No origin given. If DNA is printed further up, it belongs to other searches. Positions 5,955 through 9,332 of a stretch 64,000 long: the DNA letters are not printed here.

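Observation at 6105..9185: ~1026-aa secreted multihaem cytochrome c with cell-surface-type Ig-like domains in an actinobacterial-like genome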

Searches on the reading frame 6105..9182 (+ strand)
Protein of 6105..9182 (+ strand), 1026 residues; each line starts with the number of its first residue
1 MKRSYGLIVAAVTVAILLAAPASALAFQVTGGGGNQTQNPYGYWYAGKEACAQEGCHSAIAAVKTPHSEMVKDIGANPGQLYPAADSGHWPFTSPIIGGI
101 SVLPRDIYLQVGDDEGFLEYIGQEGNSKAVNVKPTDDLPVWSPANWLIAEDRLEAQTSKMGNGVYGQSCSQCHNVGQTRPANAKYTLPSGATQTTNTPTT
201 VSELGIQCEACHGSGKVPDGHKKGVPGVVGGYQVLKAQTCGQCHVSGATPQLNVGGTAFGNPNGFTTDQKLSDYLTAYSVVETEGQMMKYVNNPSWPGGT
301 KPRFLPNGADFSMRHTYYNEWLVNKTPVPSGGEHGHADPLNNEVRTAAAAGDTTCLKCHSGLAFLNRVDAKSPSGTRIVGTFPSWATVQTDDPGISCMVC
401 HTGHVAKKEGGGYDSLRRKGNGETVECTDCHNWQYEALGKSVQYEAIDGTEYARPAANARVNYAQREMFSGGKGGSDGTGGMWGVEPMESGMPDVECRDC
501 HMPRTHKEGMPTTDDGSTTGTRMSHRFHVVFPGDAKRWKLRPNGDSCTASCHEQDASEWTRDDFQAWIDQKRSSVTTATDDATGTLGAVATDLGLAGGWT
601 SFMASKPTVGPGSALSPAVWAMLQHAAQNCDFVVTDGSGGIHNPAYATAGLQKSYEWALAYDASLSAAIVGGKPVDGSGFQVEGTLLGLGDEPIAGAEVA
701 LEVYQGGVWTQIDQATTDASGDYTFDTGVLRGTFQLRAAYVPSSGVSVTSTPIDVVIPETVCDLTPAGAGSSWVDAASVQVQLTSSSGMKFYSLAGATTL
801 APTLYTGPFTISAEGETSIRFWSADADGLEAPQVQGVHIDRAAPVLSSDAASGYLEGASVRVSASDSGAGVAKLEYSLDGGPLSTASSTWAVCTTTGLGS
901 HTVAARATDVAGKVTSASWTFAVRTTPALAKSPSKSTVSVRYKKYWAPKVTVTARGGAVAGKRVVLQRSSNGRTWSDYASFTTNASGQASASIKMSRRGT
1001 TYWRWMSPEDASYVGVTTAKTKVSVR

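Call 4: search_protein_families(library=pfam, proteins=[window:6105-9182:+], max_evalue=1)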
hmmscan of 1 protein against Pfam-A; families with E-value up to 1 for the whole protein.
window:6105-9182:+ (1026 aa): 16 families
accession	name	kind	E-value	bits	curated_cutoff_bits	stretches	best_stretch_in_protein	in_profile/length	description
PF14522.11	Cytochrome_C7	-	9.7e-13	48.2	24.8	2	350-432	11-67/67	Cytochrome c7 and related cytochrome c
PF22113.1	Mtrc-MtrF_II-IV_dom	-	1.6e-09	38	30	3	159-249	74-168/176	Outer membrane cytochrome MtrC/MtrF-like, domains II/IV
PF13620.12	CarboxypepD_reg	-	1.1e-05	26.2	32.3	1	682-741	2-57/82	Carboxypeptidase regulatory-like domain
PF02335.20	Cytochrom_C552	-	4.7e-05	23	24.1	1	493-666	243-381/438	Cytochrome c552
PF14537.11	Cytochrom_c3_2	-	7.5e-05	23.6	25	2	344-431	18-78/79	Cytochrome c3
PF13435.11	Cytochrome_C554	-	0.00018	22.8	20.8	1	166-213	48-84/84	Cytochrome c554 and c-prime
PF17957.7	Big_7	-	0.00028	21.9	24.1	1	859-904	21-69/70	Bacterial Ig domain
PF02369.22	Big_1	-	0.0024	18.4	34.9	2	950-1000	23-73/93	Bacterial Ig-like domain (group 1)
PF17210.9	SdrD_B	-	0.0033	18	29.7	1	690-749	20-73/112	SdrD B-like domain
PF20598.4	DUF6795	-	0.0089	16.8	27.4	1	682-727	1-45/103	Domain of unknown function (DUF6795)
PF19077.6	Big_13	-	0.02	15.8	27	1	889-923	63-100/102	Bacterial Ig-like domain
PF11974.14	bMG3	-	0.065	13.6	34.9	1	692-741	26-72/103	Bacterial alpha-2-macroglobulin MG3 domain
PF22273.1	DUF6956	-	0.17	12.4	27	1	554-584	24-54/80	Domain of unknown function (DUF6956)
PF00576.27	Transthyretin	-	0.18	12.9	25.3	0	953-995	8-50/109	HIUase/Transthyretin family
PF08891.16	YfcL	-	0.29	11.9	25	1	707-745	6-44/83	YfcL protein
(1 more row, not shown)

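Call 5: search_protein_families(library=ncbifam, proteins=[window:6105-9182:+], max_evalue=1)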
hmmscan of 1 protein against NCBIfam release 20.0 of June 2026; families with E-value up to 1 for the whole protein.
window:6105-9182:+ (1026 aa): 10 families
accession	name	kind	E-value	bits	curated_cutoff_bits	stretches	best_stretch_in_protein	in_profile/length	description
NF047446.1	barrel_OmpL47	domain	6.2e-14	52.2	40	2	854-913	1-57/68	OmpL47-type beta-barrel domain-containing protein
NF041198.1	UshA_like_PCGU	equivalog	2e-05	23.4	275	1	164-247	440-511/519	UshA-like (seleno)protein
TIGR03508.1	decahem_SO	subfamily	0.00064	19.3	192.2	2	167-246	3-79/258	DmsE family decaheme c-type cytochrome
NF047441.1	Lepto_OmpL47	equivalog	0.0026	17.4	250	1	805-979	103-288/336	multi-beta-barrel domain surface protein OmpL47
NF008659.0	PRK11659.1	equivalog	0.0043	16.8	184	2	167-245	47-118/188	cytochrome c nitrite reductase pentaheme subunit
TIGR03146.1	cyt_nit_nrfB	equivalog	0.021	15.1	166.6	2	390-432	7-48/145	cytochrome c nitrite reductase pentaheme subunit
TIGR03045.1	PS_II_C550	equivalog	0.034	13.8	177.75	1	155-183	48-75/159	photosystem II cytochrome c-550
TIGR04134.1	lipo_with_rSAM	hypoth_equivalog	0.053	13.5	39.8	1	679-727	39-91/150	radical SAM-associated putative lipoprotein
TIGR03152.1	cyto_c552_HCOOH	exception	0.075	11.8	692.5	0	382-444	232-296/441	ammonia-forming nitrite reductase cytochrome c552 subunit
TIGR03153.1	cytochr_NrfH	equivalog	0.14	12.2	134.2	2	398-438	29-65/138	cytochrome c nitrite reductase small subunit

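Call 6: find_homologous_proteins(query=window:6105-9182:+)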
Query window:6105-9182:+ (1026 aa): 45 proteins with E <= 0.001 among 8000 candidates.
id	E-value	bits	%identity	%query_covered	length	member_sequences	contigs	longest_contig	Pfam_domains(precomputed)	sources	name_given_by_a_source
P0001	0.0e+0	2366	100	100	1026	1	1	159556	PF13620.13,PF14522.12,PF22113.2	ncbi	-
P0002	0.0e+0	1339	60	100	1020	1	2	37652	PF14537.12,PF13290.14,PF02335.21,PF14522.12,PF22113.2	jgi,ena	-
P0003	0.0e+0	1321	59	100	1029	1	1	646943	PF14537.12,PF02335.21,PF14522.12,PF22113.2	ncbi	-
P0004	0.0e+0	1296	58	100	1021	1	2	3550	PF14522.12,PF22113.2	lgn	-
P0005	0.0e+0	1288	57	100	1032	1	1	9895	PF02335.21,PF14522.12,PF22113.2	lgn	-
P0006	0.0e+0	1281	57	100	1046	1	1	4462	PF02335.21,PF14522.12,PF22113.2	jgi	jgi:hypothetical protein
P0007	0.0e+0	1259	58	98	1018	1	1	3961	PF13290.14,PF14522.12,PF22113.2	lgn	-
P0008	0.0e+0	1245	56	100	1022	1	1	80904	PF02335.21,PF14522.12,PF22113.2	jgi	-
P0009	0.0e+0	1238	55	100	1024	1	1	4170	PF02335.21,PF14522.12,PF22113.2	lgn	-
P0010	0.0e+0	1230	56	100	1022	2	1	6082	PF02335.21,PF14522.12,PF22113.2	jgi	-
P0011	0.0e+0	1223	55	100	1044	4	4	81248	PF02335.21,PF14522.12,PF22113.2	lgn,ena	-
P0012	0.0e+0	1218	55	100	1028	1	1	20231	PF02335.21,PF14522.12,PF22113.2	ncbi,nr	ncbi:MAG: hypothetical protein HGB10_09800 [Coriobacteriia bacterium]|nr:hypothetical protein [Corio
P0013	0.0e+0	1217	55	100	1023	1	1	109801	PF02335.21,PF14522.12,PF22113.2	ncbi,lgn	-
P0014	0.0e+0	1215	55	100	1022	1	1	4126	PF02335.21,PF14522.12,PF22113.2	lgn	-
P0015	0.0e+0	1205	54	100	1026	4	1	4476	PF02335.21,PF14522.12,PF22113.2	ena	-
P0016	0.0e+0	1199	53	100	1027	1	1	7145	PF02335.21,PF14522.12,PF22113.2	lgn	-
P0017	0.0e+0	1183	54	98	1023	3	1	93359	PF02335.21,PF14522.12,PF22113.2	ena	-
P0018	0.0e+0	1168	53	100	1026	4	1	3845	PF02335.21,PF14522.12,PF22113.2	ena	-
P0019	0.0e+0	1168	52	100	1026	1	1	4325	PF14537.12,PF14522.12,PF22113.2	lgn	-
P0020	0.0e+0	1156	53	100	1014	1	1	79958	PF14522.12,PF22113.2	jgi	-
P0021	0.0e+0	1148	53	100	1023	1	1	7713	PF02335.21,PF14522.12,PF22113.2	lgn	-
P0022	0.0e+0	1126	51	100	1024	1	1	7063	PF02335.21,PF14522.12,PF22113.2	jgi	-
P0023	0.0e+0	1119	52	100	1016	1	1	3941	PF02335.21,PF14522.12,PF22113.2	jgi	-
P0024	0.0e+0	1109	51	100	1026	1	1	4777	PF14522.12,PF22113.2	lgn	-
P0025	0.0e+0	1106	52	98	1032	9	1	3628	PF14537.12,PF14522.12,PF22113.2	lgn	-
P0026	0.0e+0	1106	51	100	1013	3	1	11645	PF14537.12,PF13435.12,PF02335.21,PF14522.12,PF22113.2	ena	-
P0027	0.0e+0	1096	52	100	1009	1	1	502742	PF14522.12,PF22113.2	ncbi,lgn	-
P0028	0.0e+0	1096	51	98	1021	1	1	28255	PF14522.12,PF22113.2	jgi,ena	-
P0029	0.0e+0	1095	51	100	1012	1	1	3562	PF14537.12,PF02335.21,PF14522.12,PF22113.2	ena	-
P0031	0.0e+0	1014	49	100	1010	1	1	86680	PF02335.21,PF14522.12,PF22113.2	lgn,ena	-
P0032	4.8e-291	987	47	98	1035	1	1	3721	PF14522.12,PF22113.2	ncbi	-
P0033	3.2e-284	964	46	100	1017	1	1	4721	PF14537.12,PF14522.12,PF22113.2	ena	-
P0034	1.4e-277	942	46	98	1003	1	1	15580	PF02335.21,PF14522.12,PF22113.2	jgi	jgi:mono/diheme cytochrome c family protein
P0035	1.1e-254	866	50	81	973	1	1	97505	PF18885.7,PF02335.21,PF14522.12,PF22113.2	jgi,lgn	-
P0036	9.0e-250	850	50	80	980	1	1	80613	PF18885.7,PF02335.21,PF14522.12,PF22113.2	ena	-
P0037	4.3e-224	765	41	100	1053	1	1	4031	PF14522.12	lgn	-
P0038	1.5e-220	753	56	62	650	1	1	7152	PF02335.21,PF14522.12,PF22113.2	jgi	jgi:hypothetical protein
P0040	1.2e-218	747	51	68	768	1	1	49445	PF02335.21,PF14522.12,PF22113.2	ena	-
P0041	3.4e-74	269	32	79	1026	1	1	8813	PF14537.12,PF13435.12,PF04122.18,PF02335.21,PF14522.12,PF22113.2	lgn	-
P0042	1.5e-70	257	34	70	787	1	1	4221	PF09699.16,PF14537.12,PF13435.12,PF02335.21,PF14522.12,PF22113.2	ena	-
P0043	7.7e-67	244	34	70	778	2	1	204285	PF09699.16,PF13435.12,PF16640.12,PF02335.21,PF14522.12,PF22113.2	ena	-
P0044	2.4e-62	229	32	62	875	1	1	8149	PF09699.16,PF14537.12,PF18885.7,PF13442.12,PF02335.21,PF14522.12,PF22113.2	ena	-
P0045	3.0e-51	193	29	74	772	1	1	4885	PF09699.16,PF14537.12,PF02335.21,PF14522.12,PF22113.2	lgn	-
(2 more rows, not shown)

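Call 8: find_encoding_contigs(protein=P0001, flank=10000, max_places=3)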
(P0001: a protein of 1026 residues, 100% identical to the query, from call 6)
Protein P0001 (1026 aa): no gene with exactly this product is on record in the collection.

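Call 12: find_related_loci(query=A1, collection=genome_contigs, flank=10000)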
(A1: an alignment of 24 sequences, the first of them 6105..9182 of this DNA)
Query A1 (1026 aa) in genome_contigs; peptide patterns used: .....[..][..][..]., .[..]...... (x = any residue, [..] = any of these).
311 stretches matched a pattern; 19 encode a relative of the query (tblastn E <= 1e-3); 19 distinct loci.
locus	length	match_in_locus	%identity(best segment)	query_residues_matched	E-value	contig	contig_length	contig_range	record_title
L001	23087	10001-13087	59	1-1026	0e+0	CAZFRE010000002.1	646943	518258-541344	MAG TPA_asm: uncultured Eubacteriales bacterium isolate binchicken_co269_259 genome assembly, contig: NODE_4_length_6469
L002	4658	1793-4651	56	1-958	0e+0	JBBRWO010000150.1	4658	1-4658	MAG: Coriobacteriia bacterium isolate La4_metabat2.012 La4_metabat2.012_K_542465_L_4658_cov_19.8634, whole genome shotgu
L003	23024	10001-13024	52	1-1025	0e+0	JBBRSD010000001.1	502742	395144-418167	MAG: Coriobacteriia bacterium isolate La2_metabat2.009 La2_metabat2.009_K_1171370L502742_cov_21.0326, whole genome shotg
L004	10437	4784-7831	49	1-1026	0e+0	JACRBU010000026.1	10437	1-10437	MAG: Coriobacteriales bacterium isolate NC_groundwater_1628_Pr3_B-0.1um_67_11 SR-2_scaffold_141_590063, whole genome sho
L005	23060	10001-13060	55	1-1023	0e+0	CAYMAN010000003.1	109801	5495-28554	MAG TPA_asm: uncultured Eubacteriales bacterium isolate SRP302447_co4_271 genome assembly, contig: NODE_610_length_10980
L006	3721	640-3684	47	21-1026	0e+0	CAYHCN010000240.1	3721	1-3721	MAG TPA_asm: uncultured Eubacteriales bacterium isolate ERP119294_co4_461 genome assembly, contig: NODE_37850_length_372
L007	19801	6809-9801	43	17-1015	0e+0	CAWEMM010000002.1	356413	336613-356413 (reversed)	MAG: uncultured Chloroflexia bacterium isolate MFD02979.bin.2.155 genome assembly, contig: contig_134449, whole genome s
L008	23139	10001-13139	47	1-1026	1e-175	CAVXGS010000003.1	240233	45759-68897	MAG: uncultured Coriobacteriales bacterium isolate MFD02979.bin.1.88 genome assembly, contig: contig_26890, whole genome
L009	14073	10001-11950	32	39-753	2e-69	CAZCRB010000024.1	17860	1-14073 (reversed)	MAG TPA_asm: uncultured Eubacteriales bacterium isolate binchicken_co104_79 genome assembly, contig: NODE_2405_length_17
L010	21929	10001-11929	32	41-750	3e-68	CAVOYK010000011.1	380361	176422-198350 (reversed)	MAG: uncultured Actinomycetes bacterium isolate MFD09779.bin.2.33 genome assembly, contig: contig_7744, whole genome sho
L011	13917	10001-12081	31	14-768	4e-61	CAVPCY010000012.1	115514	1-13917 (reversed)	MAG: uncultured Actinomycetes bacterium isolate MFD00032.bin.2.33 genome assembly, contig: contig_21761, whole genome sh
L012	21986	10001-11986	29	10-750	1e-54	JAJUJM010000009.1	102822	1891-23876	MAG: Actinomycetota bacterium isolate bin117 k141_1069092_length_102822_cov_14.0000, whole genome shotgun sequence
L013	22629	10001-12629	53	1-876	1e-73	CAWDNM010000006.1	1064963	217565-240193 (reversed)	MAG: uncultured Coriobacteriia bacterium isolate MFD04716.bin.2.226 genome assembly, contig: contig_29181, whole genome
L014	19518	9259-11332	32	7-768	1e-36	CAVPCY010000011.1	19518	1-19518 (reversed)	MAG: uncultured Actinomycetes bacterium isolate MFD00032.bin.2.33 genome assembly, contig: contig_21757, whole genome sh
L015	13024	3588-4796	25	168-651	5e-15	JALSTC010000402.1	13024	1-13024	MAG: Ardenticatenia bacterium isolate 356-308_metabat2_scaf2bin.086 356-308_scaffold_2991_c1, whole genome shotgun seque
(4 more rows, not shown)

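Call 21: list_cluster_members(proteins=[P0001, P0003, P0013, P0027])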
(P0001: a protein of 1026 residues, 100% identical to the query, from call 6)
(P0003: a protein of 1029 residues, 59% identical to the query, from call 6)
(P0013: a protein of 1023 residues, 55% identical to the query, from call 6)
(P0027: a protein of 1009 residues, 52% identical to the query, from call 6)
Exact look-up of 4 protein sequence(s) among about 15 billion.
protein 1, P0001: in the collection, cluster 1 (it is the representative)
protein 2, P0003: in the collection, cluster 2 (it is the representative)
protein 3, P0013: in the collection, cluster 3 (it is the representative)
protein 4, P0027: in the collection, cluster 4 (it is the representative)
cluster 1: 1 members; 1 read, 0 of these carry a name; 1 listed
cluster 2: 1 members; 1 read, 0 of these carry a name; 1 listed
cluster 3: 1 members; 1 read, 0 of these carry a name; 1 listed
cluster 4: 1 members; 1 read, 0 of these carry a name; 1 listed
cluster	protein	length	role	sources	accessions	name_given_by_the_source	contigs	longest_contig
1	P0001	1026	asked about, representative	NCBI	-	-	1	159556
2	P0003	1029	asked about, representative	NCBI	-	-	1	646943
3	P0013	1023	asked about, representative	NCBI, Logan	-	-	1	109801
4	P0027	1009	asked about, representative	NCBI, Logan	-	-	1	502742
